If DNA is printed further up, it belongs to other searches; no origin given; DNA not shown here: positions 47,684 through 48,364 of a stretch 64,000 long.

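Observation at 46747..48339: Protein genes punctuated by tRNAs: tRNA-Arg / receiver-like ORF / tRNA-Pro / VIT1-like ORF / tRNA-His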

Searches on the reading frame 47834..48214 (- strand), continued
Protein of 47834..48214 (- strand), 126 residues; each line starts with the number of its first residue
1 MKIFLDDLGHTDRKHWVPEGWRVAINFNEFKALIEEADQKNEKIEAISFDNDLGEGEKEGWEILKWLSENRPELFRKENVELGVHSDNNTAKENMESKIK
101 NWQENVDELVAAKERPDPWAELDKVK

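Call 41: search_protein_families(library=phrogs, proteins=[L080:652-1617:+, L080:3923-4543:-, L080:4807-5124:-, L080:5130-5432:-, L080:5383-5697:-, L072:1299-1601:+, L072:1606-1947:+, L072:1952-2212:+, L073:2082-2555:+, window:47834-48214:-], max_evalue=0.001)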
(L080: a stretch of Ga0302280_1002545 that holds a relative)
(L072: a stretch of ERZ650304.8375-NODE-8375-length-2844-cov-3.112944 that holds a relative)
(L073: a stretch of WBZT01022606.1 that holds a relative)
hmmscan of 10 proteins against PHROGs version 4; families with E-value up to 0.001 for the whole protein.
L080:652-1617:+ (322 aa): 1 family
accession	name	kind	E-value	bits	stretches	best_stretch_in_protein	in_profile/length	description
phrog_15344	-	unknown function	3.9e-05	23.2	0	169-250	316-412/592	-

L080:3923-4543:- (207 aa): 4 families
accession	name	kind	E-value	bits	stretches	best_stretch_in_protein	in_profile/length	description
phrog_24333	-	other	1.6e-56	192.4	1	1-202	32-229/238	DNA methyltransferase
phrog_954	-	other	7.9e-09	36.1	1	59-139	98-170/229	DNA methyltransferase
phrog_6151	-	other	6.4e-05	23.8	1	65-138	1-66/117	DNA methyltransferase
phrog_67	-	other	0.00038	20.6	1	68-147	139-206/743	DNA methyltransferase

L080:4807-5124:- (106 aa): 1 family
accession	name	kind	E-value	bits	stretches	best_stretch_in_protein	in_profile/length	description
phrog_4927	-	unknown function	5.9e-06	27.2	1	1-38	1-38/73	-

L080:5130-5432:- (101 aa): 0 families

L080:5383-5697:- (105 aa): 0 families

L072:1299-1601:+ (101 aa): 0 families

L072:1606-1947:+ (114 aa): 0 families

L072:1952-2212:+ (87 aa): 0 families

L073:2082-2555:+ (158 aa): 0 families

window:47834-48214:- (126 aa): 1 family
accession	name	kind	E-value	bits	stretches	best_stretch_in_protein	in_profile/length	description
phrog_1479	-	unknown function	1.2e-19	71.8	1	1-105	6-106/124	-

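Call 42: find_related_loci(query=A1, collection=viral_contigs, flank=3000)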
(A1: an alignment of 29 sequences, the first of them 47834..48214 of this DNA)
Query A1 (126 aa) in viral_contigs; peptide patterns used: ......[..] (x = any residue, [..] = any of these).
87 stretches matched a pattern; 11 encode a relative of the query (tblastn E <= 1e-3); 11 distinct loci.
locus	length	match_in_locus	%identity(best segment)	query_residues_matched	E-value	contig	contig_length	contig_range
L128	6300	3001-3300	43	1-105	2e-17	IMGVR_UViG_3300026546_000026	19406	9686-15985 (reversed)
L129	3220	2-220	46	26-103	2e-13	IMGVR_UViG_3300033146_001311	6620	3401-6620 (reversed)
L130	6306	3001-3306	35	2-106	3e-11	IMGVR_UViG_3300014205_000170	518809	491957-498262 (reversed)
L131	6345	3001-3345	31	3-115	5e-9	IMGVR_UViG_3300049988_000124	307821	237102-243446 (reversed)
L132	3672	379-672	34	2-103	1e-8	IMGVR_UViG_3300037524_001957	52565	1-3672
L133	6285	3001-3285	32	3-102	2e-8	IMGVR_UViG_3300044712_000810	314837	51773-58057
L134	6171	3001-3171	38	44-101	1e-6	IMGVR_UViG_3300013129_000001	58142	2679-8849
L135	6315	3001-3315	31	1-102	2e-6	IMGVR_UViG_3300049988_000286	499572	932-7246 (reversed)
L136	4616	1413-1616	38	41-103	2e-6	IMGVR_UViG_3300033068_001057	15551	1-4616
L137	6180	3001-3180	36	31-91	9e-6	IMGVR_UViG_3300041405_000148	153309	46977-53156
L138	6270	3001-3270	31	26-116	8e-6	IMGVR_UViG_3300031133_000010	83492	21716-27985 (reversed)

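Call 51: find_encoding_contigs(protein=P0001, flank=3000, max_places=4)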
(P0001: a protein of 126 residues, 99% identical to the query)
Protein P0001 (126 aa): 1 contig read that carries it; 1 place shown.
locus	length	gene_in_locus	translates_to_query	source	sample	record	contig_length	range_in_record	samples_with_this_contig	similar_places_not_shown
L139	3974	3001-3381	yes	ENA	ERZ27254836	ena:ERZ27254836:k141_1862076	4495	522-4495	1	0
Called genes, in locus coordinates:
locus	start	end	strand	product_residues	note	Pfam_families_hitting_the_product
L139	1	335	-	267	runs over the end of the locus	PF01609:DDE_Tnp_1, PF13612:DDE_Tnp_1_3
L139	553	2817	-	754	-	PF00912:Transgly, PF00905:Transpeptidase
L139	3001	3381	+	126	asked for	PF20274:cREC_REC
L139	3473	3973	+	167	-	?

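Call 52: find_encoding_contigs(protein=window:47834-48214:-, flank=3000, max_places=4)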
Protein window:47834-48214:- (126 aa): 24 contigs read that carry it; 4 places shown.
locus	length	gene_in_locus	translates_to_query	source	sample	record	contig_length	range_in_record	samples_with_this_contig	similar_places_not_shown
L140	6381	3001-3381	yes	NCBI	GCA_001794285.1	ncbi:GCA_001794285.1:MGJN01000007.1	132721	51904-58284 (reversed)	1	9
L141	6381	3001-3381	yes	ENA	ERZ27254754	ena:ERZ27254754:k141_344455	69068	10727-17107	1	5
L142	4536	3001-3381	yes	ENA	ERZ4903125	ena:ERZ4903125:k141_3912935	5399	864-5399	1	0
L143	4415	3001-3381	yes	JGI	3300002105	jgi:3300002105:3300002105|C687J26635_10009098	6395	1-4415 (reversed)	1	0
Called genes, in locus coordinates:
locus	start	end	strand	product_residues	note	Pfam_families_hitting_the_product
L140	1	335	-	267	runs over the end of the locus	PF01609:DDE_Tnp_1, PF13612:DDE_Tnp_1_3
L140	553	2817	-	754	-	PF00912:Transgly, PF00905:Transpeptidase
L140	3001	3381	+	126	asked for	PF20274:cREC_REC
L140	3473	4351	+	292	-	PF02915:Rubrerythrin (faint), PF01988:VIT1 (faint)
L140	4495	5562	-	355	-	PF00962:A_deaminase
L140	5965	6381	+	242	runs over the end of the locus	-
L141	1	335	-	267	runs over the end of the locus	PF01609:DDE_Tnp_1, PF13612:DDE_Tnp_1_3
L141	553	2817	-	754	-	PF00912:Transgly, PF00905:Transpeptidase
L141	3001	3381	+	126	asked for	PF20274:cREC_REC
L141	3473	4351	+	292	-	PF02915:Rubrerythrin (faint), PF01988:VIT1 (faint)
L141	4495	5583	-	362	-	PF00962:A_deaminase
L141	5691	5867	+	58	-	-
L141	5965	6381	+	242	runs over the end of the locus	-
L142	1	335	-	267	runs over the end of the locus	PF01609:DDE_Tnp_1, PF13612:DDE_Tnp_1_3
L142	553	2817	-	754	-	PF00912:Transgly, PF00905:Transpeptidase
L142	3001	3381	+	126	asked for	PF20274:cREC_REC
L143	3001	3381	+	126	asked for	PF20274:cREC_REC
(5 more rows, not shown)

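Call 60: search_protein_representatives(alignment_id=A1)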
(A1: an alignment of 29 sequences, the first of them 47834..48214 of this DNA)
Query: 29 sequences, 124 profile positions. Proteins with E-value up to 0.001 (for the whole library): 3578; up to 1e-10: 249; up to 1e-30: 7. The best 150 are listed.
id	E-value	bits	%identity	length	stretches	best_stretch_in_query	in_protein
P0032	2.7e-41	156.9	-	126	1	1-121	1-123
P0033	1.8e-37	144.5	-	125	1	1-123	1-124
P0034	4.5e-37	143.2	-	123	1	1-116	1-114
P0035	1.3e-35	138.5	-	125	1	1-118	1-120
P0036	8.4e-34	132.7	-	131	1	1-117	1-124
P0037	3.2e-32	127.6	-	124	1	1-123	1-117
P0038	3.0e-31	124.4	-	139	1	2-124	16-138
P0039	4.8e-30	120.5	-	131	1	1-124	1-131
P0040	5.8e-30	120.3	-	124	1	1-104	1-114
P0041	3.1e-29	117.9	-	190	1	1-123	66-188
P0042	8.1e-29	116.6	-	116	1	1-120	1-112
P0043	1.0e-28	116.3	-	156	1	1-110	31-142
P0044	1.4e-28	115.8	-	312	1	1-101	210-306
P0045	5.8e-28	113.8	-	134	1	2-122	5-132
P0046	2.1e-27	112.0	-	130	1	1-121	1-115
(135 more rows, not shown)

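Call 70: fold_search(model_id=the predicted structure, library=pdb)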
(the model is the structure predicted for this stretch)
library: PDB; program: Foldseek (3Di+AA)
matches with E <= 10: 699; with E <= 0.001: 0
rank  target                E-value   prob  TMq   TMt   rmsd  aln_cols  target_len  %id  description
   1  8phx_D                1.5e-03  1.00  0.44  0.44   9.3       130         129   15  Receiver Domain of the Hybrid Histidine Kinase Sln1 of Candida albicans (released 2024-07-03)
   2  8phx_C                6.8e-03  0.99  0.44  0.43   5.3       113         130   14  Receiver Domain of the Hybrid Histidine Kinase Sln1 of Candida albicans (released 2024-07-03)
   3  8phx_B                6.8e-03  0.98  0.44  0.43   9.9       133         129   13  Receiver Domain of the Hybrid Histidine Kinase Sln1 of Candida albicans (released 2024-07-03)
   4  8phx_A                7.7e-03  0.99  0.44  0.43   5.4       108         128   17  Receiver Domain of the Hybrid Histidine Kinase Sln1 of Candida albicans (released 2024-07-03)
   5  4d6y_A                1.2e-02  0.99  0.50  0.52   7.3       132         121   13  Crystal structure of the receiver domain of NtrX from Brucella abortus in complex with beryllofluoride and magnesium (released 2015-07-08)
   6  3ilh                  1.7e-02  1.00  0.59  0.57   3.9       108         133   14  Crystal structure of Two component response regulator from Cytophaga hutchinsonii (released 2009-08-18)
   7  6xvu_D                2.2e-02  0.98  0.51  0.47  10.7       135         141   16  Bacteriophytochrome response regulator from Deinococcus radiodurans (released 2021-06-30)
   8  8pdc_A                2.4e-02  0.97  0.43  0.44   5.8       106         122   12  Complex of Histidine-containing phosphotransfer protein and receiver domain of hybrid Histidine Kinase 6 from Chaetomi (released 2024-07-03)
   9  6xvu_A                3.6e-02  0.94  0.49  0.45  10.9       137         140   16  Bacteriophytochrome response regulator from Deinococcus radiodurans (released 2021-06-30)
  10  4d6x_A                4.4e-02  0.97  0.48  0.50   4.7       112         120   13  Crystal structure of the receiver domain of NtrX from Brucella abortus (released 2015-07-08)
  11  1i3c_B                5.0e-02  0.80  0.42  0.39  10.0       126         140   17  RESPONSE REGULATOR FOR CYANOBACTERIAL PHYTOCHROME, RCP1 (released 2002-03-06)
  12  6xvu_C                9.4e-02  0.84  0.49  0.45  10.5       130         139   15  Bacteriophytochrome response regulator from Deinococcus radiodurans (released 2021-06-30)
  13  2r25_B                1.6e-01  0.87  0.46  0.44   5.0       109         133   16  Complex of YPD1 and SLN1-R1 with bound Mg2+ and BeF3- (released 2008-01-15)
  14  5hsj_A                2.2e-01  0.44  0.35  0.10   5.4        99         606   15  Structure of tyrosine decarboxylase complex with PLP at 1.9 Angstroms resolution (released 2016-09-14)
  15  7cwz_C                2.6e-01  0.54  0.38  0.11   5.4       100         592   14  Crystal structure of a tyrosine decarboxylase from Enterococcus faecalis K392A mutant in complex with the cofactor PLP (released 2021-09-01)
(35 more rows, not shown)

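Call 73: find_encoding_contigs(protein=P0006, flank=2000, max_places=1)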
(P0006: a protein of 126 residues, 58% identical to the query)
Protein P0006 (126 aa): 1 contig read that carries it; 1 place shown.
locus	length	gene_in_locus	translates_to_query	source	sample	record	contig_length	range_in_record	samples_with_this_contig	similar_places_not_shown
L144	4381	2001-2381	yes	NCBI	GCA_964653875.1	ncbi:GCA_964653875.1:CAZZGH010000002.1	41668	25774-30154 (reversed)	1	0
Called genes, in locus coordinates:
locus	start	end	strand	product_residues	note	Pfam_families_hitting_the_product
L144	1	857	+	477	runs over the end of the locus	PF01743:PolyA_pol, PF12627:PolyA_pol_RNAbd, PF01966:HD, PF13735:tRNA_NucTran2_2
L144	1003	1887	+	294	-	PF18780:HNH_repeat (weak)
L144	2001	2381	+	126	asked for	PF20274:cREC_REC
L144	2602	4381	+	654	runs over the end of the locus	PF00580:UvrD-helicase, PF13245:AAA_19, PF13604:AAA_30 (faint), PF01443:Viral_helicase1 (faint), PF13087:AAA_12 (faint), PF13361:UvrD_C, PF13538:UvrD_C_2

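Call 74: find_encoding_contigs(protein=P0007, flank=2000, max_places=1)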
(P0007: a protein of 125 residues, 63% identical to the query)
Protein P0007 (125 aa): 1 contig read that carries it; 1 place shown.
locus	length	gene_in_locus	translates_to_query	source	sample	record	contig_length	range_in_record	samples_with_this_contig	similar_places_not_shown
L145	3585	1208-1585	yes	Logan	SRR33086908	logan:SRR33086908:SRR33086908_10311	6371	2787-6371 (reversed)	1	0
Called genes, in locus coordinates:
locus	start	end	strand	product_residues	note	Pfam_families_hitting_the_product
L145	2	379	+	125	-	?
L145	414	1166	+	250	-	-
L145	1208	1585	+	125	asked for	PF20274:cREC_REC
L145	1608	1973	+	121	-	PF01588:tRNA_bind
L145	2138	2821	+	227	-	PF05552:MS_channel_1st_1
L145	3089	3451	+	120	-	PF00886:Ribosomal_S16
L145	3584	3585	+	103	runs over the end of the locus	PF13083:KH_KhpA-B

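Call 75: find_encoding_contigs(protein=P0009, flank=2000, max_places=1)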
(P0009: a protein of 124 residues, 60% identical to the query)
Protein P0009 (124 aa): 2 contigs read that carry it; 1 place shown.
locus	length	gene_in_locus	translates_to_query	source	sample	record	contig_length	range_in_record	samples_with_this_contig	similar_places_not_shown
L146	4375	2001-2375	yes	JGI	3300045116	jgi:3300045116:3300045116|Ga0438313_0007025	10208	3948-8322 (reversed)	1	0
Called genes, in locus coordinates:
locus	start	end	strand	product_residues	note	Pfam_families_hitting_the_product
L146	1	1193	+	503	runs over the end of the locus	PF00133:tRNA-synt_1, PF01406:tRNA-synt_1e (weak), PF09334:tRNA-synt_1g, PF08264:Anticodon_1 (faint), PF09334:tRNA-synt_1g, PF00133:tRNA-synt_1, PF01406:tRNA-synt_1e (weak), PF19303:Anticodon_3 (weak)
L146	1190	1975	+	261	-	PF01026:TatD_DNase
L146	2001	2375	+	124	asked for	PF20274:cREC_REC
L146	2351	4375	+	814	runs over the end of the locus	PF00133:tRNA-synt_1, PF09334:tRNA-synt_1g, PF13603:tRNA-synt_1_2, PF00133:tRNA-synt_1, PF08264:Anticodon_1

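Call 76: find_encoding_contigs(protein=P0010, flank=2000, max_places=1)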
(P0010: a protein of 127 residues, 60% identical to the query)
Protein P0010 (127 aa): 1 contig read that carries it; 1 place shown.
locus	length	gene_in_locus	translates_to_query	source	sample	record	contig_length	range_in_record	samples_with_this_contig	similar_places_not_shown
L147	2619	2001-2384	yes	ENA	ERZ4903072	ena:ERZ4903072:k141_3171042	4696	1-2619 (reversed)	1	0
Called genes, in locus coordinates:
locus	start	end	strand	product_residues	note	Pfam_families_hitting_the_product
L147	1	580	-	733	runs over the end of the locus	PF00912:Transgly, PF00905:Transpeptidase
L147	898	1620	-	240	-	PF00696:AA_kinase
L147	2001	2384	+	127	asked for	PF20274:cREC_REC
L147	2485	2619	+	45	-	?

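Call 77: find_encoding_contigs(protein=P0016, flank=2000, max_places=1)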
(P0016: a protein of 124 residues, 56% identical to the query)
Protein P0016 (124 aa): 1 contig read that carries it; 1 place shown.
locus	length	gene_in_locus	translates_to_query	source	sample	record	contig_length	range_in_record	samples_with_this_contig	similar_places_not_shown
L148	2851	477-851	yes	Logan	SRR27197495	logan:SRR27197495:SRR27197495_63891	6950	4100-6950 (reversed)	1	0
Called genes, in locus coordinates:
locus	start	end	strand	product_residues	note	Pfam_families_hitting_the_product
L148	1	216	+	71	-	?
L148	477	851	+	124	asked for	PF20274:cREC_REC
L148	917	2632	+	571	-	PF00999:Na_H_Exchanger, PF02254:TrkA_N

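Call 78: find_encoding_contigs(protein=P0018, flank=2000, max_places=1)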
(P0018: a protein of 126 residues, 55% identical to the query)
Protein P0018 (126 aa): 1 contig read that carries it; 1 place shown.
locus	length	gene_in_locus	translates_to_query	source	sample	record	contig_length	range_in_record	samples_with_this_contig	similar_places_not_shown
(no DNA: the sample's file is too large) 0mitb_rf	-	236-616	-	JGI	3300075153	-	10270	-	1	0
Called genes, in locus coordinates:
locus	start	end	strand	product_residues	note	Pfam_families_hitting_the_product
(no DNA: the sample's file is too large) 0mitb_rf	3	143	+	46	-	?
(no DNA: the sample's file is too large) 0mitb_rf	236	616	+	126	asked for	PF20274:cREC_REC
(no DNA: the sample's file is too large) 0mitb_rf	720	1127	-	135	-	-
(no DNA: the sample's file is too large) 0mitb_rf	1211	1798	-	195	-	PF00574:CLP_protease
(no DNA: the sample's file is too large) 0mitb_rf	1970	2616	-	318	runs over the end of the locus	PF13793:Pribosyltran_N, PF00156:Pribosyltran, PF14572:Pribosyl_synth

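Call 79: find_encoding_contigs(protein=P0024, flank=2000, max_places=1)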
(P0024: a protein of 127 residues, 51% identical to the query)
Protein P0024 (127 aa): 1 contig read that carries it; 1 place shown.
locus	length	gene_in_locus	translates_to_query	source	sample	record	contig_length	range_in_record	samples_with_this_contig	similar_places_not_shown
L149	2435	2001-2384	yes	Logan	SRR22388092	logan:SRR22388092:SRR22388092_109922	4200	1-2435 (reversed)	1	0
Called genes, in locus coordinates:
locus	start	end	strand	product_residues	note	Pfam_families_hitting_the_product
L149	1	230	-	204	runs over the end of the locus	PF02163:Peptidase_M50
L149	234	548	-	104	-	-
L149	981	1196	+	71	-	-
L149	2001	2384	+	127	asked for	PF20274:cREC_REC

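Call 80: find_encoding_contigs(protein=P0025, flank=2000, max_places=1)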
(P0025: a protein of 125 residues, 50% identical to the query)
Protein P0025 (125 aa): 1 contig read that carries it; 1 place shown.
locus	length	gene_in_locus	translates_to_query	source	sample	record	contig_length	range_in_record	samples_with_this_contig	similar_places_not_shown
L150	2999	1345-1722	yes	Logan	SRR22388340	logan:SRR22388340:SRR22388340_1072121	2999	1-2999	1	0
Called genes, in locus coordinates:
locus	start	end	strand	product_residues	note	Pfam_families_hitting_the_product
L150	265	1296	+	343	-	PF00342:PGI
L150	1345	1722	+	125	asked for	PF20274:cREC_REC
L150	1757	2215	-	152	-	PF13560:HTH_31 (weak), PF01381:HTH_3 (faint)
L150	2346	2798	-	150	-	-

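Call 86: search_protein_families(library=padloc, proteins=[window:47834-48214:-], max_evalue=0.01)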
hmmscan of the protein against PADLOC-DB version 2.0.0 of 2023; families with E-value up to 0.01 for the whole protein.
window:47834-48214:- (126 aa): 1 family
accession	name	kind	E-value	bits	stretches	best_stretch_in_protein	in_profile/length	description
PDLC00995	Cas56g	-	0.0055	14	1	12-92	20-88/492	"CRISPR-associated protein GSU0054/csb2, Dpsyc system"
